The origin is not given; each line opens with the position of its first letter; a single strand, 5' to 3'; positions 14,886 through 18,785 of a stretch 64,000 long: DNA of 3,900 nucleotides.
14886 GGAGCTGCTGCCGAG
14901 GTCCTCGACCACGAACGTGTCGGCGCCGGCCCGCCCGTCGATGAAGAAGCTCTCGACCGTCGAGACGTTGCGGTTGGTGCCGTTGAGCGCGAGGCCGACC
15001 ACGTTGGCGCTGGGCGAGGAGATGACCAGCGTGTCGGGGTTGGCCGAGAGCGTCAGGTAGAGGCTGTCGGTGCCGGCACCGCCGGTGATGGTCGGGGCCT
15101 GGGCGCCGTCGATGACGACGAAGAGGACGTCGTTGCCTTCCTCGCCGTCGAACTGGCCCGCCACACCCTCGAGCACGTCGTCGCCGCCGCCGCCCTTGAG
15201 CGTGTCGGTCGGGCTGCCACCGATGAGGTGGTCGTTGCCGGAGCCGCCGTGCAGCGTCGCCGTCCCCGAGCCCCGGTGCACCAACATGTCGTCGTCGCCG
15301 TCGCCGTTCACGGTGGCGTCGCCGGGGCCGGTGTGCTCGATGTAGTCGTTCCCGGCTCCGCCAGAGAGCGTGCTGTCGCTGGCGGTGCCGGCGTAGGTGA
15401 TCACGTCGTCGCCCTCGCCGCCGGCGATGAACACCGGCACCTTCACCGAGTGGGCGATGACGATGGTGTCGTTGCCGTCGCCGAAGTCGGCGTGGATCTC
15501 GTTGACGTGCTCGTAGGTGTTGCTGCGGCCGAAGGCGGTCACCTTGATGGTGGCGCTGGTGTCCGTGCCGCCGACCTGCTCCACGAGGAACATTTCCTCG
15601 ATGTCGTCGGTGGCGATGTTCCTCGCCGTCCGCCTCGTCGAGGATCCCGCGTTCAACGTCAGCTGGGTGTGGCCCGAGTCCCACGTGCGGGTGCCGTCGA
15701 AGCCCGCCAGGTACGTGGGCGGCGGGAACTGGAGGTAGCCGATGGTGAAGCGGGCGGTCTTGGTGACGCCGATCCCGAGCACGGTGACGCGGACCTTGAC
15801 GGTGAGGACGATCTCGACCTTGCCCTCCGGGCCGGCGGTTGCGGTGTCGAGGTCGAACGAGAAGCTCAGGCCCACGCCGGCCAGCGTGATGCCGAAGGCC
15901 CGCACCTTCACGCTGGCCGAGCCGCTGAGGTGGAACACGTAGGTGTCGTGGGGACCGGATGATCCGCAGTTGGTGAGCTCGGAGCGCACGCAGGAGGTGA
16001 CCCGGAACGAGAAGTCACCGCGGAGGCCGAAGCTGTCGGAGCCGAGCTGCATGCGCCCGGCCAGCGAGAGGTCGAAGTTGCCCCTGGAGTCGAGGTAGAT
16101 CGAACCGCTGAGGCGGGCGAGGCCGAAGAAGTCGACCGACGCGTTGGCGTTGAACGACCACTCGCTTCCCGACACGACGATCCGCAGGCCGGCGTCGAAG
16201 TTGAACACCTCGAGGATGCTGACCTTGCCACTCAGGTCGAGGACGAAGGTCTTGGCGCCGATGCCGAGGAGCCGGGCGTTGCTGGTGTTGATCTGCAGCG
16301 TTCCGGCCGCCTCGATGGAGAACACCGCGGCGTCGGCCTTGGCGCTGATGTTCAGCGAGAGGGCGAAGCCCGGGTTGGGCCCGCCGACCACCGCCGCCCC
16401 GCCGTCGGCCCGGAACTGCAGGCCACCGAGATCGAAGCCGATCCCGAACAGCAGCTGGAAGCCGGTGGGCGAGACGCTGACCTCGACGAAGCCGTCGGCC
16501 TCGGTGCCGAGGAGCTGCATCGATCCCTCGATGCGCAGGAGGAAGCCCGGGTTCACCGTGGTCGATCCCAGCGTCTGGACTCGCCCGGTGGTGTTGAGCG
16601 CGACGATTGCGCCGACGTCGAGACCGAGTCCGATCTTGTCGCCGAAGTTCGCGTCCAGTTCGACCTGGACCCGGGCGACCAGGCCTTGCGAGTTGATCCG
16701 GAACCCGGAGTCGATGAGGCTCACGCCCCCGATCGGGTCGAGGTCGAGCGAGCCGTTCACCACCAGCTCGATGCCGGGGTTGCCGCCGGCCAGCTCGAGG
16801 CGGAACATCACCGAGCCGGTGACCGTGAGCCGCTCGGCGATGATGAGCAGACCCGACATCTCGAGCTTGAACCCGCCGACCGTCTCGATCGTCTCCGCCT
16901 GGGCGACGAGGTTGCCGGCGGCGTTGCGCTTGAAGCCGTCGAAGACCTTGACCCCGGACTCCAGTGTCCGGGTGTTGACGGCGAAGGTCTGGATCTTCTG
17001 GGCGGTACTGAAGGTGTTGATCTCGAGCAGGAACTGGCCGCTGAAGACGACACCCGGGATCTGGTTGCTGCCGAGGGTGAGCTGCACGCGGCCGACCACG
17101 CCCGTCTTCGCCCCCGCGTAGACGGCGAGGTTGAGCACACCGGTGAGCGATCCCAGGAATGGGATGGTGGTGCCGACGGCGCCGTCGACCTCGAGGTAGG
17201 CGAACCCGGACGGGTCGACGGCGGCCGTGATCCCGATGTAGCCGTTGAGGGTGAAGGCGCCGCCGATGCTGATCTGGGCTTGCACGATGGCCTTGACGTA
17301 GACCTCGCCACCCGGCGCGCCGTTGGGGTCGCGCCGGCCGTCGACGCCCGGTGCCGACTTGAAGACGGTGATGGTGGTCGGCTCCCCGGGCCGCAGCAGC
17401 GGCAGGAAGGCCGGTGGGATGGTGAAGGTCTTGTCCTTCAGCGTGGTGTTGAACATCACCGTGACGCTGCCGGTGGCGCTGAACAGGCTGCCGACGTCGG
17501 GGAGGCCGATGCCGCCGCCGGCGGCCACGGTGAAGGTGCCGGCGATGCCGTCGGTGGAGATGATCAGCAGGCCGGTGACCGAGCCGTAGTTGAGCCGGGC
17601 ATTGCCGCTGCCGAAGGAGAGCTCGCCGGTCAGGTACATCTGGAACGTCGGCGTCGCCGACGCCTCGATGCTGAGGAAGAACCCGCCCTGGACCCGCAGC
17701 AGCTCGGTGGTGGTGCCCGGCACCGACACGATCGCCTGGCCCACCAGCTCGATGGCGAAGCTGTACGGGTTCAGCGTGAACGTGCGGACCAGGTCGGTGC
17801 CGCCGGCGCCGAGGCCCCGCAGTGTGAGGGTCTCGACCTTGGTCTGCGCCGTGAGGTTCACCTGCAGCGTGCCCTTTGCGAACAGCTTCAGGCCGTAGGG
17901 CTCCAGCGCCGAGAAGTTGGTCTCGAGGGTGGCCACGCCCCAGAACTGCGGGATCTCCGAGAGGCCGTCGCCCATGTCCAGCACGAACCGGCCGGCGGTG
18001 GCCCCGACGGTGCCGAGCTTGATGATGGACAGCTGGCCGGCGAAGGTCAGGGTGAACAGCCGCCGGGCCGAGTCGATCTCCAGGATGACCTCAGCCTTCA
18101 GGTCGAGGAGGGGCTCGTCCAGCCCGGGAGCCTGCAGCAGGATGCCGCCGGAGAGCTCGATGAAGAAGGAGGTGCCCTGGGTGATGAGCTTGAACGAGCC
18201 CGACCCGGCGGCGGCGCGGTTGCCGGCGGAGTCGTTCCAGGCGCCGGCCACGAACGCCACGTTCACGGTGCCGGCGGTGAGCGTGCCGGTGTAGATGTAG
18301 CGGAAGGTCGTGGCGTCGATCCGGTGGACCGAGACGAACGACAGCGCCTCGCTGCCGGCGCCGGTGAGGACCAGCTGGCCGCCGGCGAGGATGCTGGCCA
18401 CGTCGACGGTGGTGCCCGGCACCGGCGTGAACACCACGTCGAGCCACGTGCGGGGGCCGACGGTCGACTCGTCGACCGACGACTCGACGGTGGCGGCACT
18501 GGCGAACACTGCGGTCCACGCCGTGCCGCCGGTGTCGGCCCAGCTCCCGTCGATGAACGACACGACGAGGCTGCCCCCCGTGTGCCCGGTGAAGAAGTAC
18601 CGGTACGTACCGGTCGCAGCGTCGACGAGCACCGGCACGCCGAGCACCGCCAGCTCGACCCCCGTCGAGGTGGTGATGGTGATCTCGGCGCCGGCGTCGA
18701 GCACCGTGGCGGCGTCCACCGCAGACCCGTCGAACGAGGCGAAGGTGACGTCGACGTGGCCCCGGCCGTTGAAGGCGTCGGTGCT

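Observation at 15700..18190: ~820-aa non-repetitive beta-rich domain of unrecognised family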

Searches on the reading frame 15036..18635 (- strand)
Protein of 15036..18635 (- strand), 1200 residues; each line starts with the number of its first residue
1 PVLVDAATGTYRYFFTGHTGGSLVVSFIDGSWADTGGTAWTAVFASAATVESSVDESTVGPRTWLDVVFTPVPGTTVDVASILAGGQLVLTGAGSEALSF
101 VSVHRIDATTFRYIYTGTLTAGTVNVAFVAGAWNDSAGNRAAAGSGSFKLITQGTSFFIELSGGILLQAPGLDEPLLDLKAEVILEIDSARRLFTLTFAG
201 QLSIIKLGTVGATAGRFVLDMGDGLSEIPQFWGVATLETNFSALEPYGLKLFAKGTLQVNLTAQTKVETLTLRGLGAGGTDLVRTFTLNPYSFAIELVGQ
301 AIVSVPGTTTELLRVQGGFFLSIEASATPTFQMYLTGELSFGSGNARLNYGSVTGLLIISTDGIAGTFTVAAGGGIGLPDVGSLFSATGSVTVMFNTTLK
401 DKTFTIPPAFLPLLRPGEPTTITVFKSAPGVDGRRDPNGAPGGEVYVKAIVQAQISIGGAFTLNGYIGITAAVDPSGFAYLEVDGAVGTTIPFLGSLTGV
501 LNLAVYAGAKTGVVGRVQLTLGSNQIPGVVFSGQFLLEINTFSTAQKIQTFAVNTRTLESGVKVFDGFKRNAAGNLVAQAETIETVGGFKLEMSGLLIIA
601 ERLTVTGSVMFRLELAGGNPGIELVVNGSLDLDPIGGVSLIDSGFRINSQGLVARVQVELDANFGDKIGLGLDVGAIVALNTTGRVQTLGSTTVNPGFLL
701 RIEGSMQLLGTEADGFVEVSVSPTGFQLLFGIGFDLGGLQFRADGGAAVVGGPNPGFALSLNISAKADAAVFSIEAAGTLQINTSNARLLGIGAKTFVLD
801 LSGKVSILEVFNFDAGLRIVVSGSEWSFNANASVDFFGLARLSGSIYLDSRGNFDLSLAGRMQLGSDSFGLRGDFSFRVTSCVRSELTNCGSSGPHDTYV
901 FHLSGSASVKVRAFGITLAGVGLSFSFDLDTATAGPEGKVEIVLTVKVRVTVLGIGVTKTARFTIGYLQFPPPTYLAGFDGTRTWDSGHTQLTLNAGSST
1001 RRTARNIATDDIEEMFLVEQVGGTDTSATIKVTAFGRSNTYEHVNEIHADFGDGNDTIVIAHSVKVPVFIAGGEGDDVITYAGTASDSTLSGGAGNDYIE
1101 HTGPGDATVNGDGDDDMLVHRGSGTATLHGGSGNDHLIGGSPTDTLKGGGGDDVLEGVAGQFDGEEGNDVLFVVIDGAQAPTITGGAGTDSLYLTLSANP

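Call 5: search_protein_families(library=pfam, proteins=[window:15036-18635:-], max_evalue=0.01)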
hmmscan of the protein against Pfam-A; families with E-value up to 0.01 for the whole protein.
window:15036-18635:- (1200 aa): 1 family
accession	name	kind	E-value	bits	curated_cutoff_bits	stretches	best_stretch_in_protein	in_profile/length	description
PF00353.25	HemolysinCabind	-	2.6e-05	24.5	23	1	1122-1155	3-36/36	RTX calcium-binding nonapeptide repeat (4 copies)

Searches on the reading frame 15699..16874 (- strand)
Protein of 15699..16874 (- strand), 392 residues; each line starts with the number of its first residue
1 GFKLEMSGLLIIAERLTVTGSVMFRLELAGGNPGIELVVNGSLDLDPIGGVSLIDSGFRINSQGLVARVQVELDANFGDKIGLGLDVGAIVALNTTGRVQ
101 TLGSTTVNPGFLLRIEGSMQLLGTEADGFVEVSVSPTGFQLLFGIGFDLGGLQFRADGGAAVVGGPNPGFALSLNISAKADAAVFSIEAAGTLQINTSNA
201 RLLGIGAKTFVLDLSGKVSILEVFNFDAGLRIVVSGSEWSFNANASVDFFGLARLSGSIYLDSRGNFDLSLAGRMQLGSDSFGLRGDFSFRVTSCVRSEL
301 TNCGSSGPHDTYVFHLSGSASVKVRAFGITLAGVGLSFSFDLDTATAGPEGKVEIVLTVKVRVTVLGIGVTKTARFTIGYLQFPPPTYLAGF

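Call 49: find_homologous_proteins(query=window:15699-16874:-, max_evalue=0.001)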
Query window:15699-16874:- (392 aa): 15 proteins with E <= 0.001 among 8000 candidates.
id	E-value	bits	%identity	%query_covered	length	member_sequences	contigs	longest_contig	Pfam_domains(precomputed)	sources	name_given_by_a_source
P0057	3.9e-157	541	67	100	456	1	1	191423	-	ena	-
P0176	8.8e-124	432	59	94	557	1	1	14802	-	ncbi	-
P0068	4.5e-109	383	52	94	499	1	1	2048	-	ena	-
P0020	1.3e-94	336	49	99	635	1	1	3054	-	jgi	jgi:hypothetical protein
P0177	3.4e-87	311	46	100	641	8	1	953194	-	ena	-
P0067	1.8e-85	306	49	86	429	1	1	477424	-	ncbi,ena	-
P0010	8.8e-83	297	58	51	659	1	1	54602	-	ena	-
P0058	1.3e-65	240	40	100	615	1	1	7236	-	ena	-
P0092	4.5e-63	232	46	72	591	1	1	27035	-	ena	-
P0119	5.2e-54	202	39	89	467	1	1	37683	-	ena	-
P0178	3.8e-52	196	53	49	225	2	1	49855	-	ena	-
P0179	4.7e-38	150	46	49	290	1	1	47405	-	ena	-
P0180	7.2e-27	113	49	42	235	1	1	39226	-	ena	-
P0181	7.7e-25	106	53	30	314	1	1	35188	-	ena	-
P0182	3.8e-19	87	50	30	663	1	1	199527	PF00353.26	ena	-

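Call 56: predict_structure(alignment_id=A3)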
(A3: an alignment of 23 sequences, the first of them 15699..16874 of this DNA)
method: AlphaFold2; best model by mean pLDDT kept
length: 392 residues; sequences in the alignment: 23
mean_pLDDT: 87.9   pTM: 0.75
mean pLDDT of the five models: 87.9, 87.0, 86.5, 86.4, 85.2
residues with pLDDT >= 90: 227; 70-90: 131; 50-70: 27; < 50: 7
segments of 3 or more residues with pLDDT < 50: 386-392
pLDDT, mean of each block of 10 residues (from residue 1): 91 92 91 91 89 94 95 84 89 96 94 96 91 95 95 96 95 97 92 97 96 97 93 95 95 93 88 89 88 75 60 82 81 83 70 76 81 83 54 36
secondary structure, 60 per line:
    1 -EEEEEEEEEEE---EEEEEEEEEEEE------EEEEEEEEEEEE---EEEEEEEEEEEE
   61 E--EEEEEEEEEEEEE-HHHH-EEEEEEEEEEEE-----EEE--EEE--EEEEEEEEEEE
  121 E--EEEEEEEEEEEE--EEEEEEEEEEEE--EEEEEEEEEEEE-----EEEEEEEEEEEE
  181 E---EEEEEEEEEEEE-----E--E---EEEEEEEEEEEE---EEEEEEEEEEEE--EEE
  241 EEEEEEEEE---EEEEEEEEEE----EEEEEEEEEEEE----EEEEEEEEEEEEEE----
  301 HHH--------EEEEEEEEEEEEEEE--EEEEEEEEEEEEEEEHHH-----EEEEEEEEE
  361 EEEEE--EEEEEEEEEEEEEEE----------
elements in order: E2-12 E16-27 E34-45 E49-61 E64-76 H78-81 E83-94 E100-102 E105-107 E110-121 E124-135 E138-149 E152-163 E169-181 E185-196 E209-220 E224-235 E238-249 E253-262 E267-278 E283-296 E312-326 E329-343 E352-365 E368-382

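Call 58: fold_search(model_id=the predicted structure, library=pdb)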
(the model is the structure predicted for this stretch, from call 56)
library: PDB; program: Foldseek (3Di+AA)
matches with E <= 10: 737; with E <= 0.001: 2
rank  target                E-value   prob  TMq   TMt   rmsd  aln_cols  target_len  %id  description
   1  8agd_A                1.1e-04  1.00  0.29  0.14  18.1       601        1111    8  Full SDBC and SOD assembly (released 2023-04-12)
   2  7zgx_A                7.3e-04  1.00  0.28  0.15  17.9       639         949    8  S-layer Deinoxanthin Binding Complex, C1 symmetry (released 2022-07-13)
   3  8ae1_A                1.2e-03  1.00  0.28  0.15  18.9       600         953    7  Structure of trimeric SlpA outer membrane protein (released 2022-11-30)
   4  9coo_A                1.2e-03  1.00  0.28  0.26  17.8       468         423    8  Nanobody 4 bound to Apolipoprotein B 100 (released 2024-12-25)
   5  5dl7                  1.7e-03  1.00  0.23  0.23  21.6       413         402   11  Crystal structure of Acinetobacter baumannii OccAB3 (released 2016-02-03)
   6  7omm_A                2.2e-03  0.98  0.26  0.17  27.0       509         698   12  Cryo-EM structure of N. gonorhoeae LptDE in complex with ProMacrobodies (MBPs have not been built de novo) (released 2022-05-04)
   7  7nie_C                2.8e-03  0.99  0.19  0.24  19.7       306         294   10  putative glycerol kinase-like proteins anchored on an array of voltage dependent anion channels in the outer mitochond (released 2021-10-13)
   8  9i9z_A                3.3e-03  0.97  0.27  0.22  25.5       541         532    9  LpDE from Escherichia coli (released 2025-12-10)
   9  3sy9_C                3.8e-03  0.98  0.23  0.24  23.8       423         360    7  Crystal structure of Pseudomonas aeruginosa OccD2 (OpdC) (released 2012-02-08)
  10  2k4t_MODEL_1_A        4.4e-03  0.99  0.20  0.24  19.7       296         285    9  Solution structure of human VDAC-1 in LDAO micelles (released 2008-09-09)
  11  5ldt_A                4.4e-03  0.91  0.20  0.20  26.6       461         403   11  Crystal Structures of MOMP from Campylobacter jejuni (released 2016-10-26)
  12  5ixm_E                5.3e-03  0.97  0.28  0.22  26.4       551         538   10  The LPS Transporter LptDE from Yersinia pestis, core complex (released 2016-05-18)
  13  9a36_MODEL_1_A        5.8e-03  0.85  0.21  0.14  22.6       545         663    9  Model of E. coli CirA by in-cell photo-crosslinking MS and deep learning (released 2023-02-24)
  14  9bde_A                6.6e-03  0.97  0.27  0.11  20.9       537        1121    8  Middle Region of Apolipoprotein B 100 bound to Low Density Lipoprotein Receptor (released 2024-12-25)
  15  5ldv                  7.6e-03  0.90  0.21  0.20  23.2       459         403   11  Crystal Structures of MOMP from Campylobacter jejuni (released 2016-10-26)
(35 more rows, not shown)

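Call 62: fold_search(model_id=the predicted structure, library=viral)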
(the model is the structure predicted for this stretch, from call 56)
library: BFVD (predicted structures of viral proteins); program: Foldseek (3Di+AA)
matches with E <= 10: 253; with E <= 0.001: 3
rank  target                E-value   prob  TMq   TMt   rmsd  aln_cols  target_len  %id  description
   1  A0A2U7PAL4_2          1.6e-04  1.00  0.34  0.17  22.0       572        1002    9  (no name in the UniProt tables at hand)
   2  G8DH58                9.3e-04  1.00  0.27  0.12  17.4       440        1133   10  (no name in the UniProt tables at hand)
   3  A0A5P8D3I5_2          9.7e-04  1.00  0.33  0.16  18.5       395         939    7  (no name in the UniProt tables at hand)
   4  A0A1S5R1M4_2          1.8e-03  0.97  0.28  0.13  35.4       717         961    6  Putative tail fiber protein [Pseudomonas phage phiPMW]
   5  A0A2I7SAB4            3.4e-03  0.96  0.21  0.24  24.5       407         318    7  (no name in the UniProt tables at hand)
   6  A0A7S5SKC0            4.6e-03  0.18  0.09  0.05  40.9       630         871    8  (no name in the UniProt tables at hand)
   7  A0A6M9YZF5            1.9e-02  0.54  0.20  0.11  28.9       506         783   10  (no name in the UniProt tables at hand)
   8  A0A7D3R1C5            4.4e-02  0.16  0.14  0.07  26.7       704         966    5  Zinc finger RING/FYVE/PHD-type protein [Fadolivirus FV1/VV64]
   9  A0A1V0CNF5            4.8e-02  0.16  0.12  0.10  19.8       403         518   10  (no name in the UniProt tables at hand)
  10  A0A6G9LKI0            5.3e-02  0.47  0.17  0.11  19.2       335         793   11  (no name in the UniProt tables at hand)
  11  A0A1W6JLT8            5.3e-02  0.10  0.09  0.06  34.8       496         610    9  Tail protein [Lactococcus phage AM8]
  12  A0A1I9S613            5.3e-02  0.08  0.09  0.08  33.4       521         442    8  (no name in the UniProt tables at hand)
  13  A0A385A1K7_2          5.8e-02  0.13  0.14  0.07  34.8       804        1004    7  (no name in the UniProt tables at hand)
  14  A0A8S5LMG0            7.3e-02  0.10  0.10  0.09  34.1       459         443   10  Uncharacterized protein [Siphoviridae sp. ctDuC3]
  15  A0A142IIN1            1.0e-01  0.08  0.11  0.05  24.9       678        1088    8  Virion structural protein [Enterobacteria phage SEGD1]
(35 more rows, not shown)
